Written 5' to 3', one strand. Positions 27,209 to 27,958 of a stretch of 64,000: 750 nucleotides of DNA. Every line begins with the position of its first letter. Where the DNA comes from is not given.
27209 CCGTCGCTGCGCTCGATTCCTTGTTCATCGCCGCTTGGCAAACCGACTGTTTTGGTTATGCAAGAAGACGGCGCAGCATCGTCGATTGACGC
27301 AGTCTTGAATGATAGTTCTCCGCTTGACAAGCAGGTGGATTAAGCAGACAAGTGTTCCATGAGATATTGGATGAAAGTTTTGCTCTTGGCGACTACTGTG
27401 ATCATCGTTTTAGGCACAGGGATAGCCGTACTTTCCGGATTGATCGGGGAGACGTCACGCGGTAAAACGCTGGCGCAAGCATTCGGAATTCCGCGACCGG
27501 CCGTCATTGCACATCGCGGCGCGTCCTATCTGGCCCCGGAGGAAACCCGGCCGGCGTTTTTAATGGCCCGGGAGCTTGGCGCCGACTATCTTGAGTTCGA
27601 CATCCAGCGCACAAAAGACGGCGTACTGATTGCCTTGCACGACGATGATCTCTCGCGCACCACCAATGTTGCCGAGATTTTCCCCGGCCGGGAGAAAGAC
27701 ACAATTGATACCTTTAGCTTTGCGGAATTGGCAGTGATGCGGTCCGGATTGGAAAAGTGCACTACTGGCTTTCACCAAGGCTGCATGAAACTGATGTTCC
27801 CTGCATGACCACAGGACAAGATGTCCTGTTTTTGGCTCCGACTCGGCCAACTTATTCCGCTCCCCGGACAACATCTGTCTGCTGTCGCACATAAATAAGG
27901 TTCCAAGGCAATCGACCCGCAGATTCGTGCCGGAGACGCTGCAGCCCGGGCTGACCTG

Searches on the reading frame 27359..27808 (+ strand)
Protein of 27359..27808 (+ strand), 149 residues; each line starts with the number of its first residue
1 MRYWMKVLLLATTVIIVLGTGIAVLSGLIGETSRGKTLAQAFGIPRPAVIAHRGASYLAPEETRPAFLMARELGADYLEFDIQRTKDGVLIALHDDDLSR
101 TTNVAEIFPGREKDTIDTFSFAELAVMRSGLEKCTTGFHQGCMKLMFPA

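Call 3: search_protein_families(library=pfam, proteins=[window:27359-27808:+], max_evalue=1)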
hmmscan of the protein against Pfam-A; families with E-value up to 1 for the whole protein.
window:27359-27808:+ (149 aa): 2 families
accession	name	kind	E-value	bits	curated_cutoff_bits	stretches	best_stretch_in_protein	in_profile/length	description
PF03009.23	GDPD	-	1.4e-21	78.2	23.6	1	52-130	1-71/244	Glycerophosphoryl diester phosphodiesterase family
PF04846.18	Herpes_pp38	-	0.085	13.2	26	1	1-34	5-39/63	Herpesvirus pp38 phosphoprotein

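Call 71: list_cluster_members(proteins=[window:28290-29438:+, window:28266-29438:+, window:27359-27805:+])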
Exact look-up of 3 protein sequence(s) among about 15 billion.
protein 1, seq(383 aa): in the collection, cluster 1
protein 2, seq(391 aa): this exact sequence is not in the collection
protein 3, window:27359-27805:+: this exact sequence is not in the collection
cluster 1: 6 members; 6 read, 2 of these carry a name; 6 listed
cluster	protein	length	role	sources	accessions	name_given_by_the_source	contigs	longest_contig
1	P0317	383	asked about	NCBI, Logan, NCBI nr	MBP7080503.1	MAG: response regulator [Rhodocyclaceae bacterium] | response regulator [Rhodocyclaceae bacterium]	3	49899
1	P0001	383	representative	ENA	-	-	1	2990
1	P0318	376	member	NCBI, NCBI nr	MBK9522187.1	MAG: response regulator [Rhodocyclaceae bacterium] | response regulator [Rhodocyclaceae bacterium]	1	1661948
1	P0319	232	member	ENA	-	-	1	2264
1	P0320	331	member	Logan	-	-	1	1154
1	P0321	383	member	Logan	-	-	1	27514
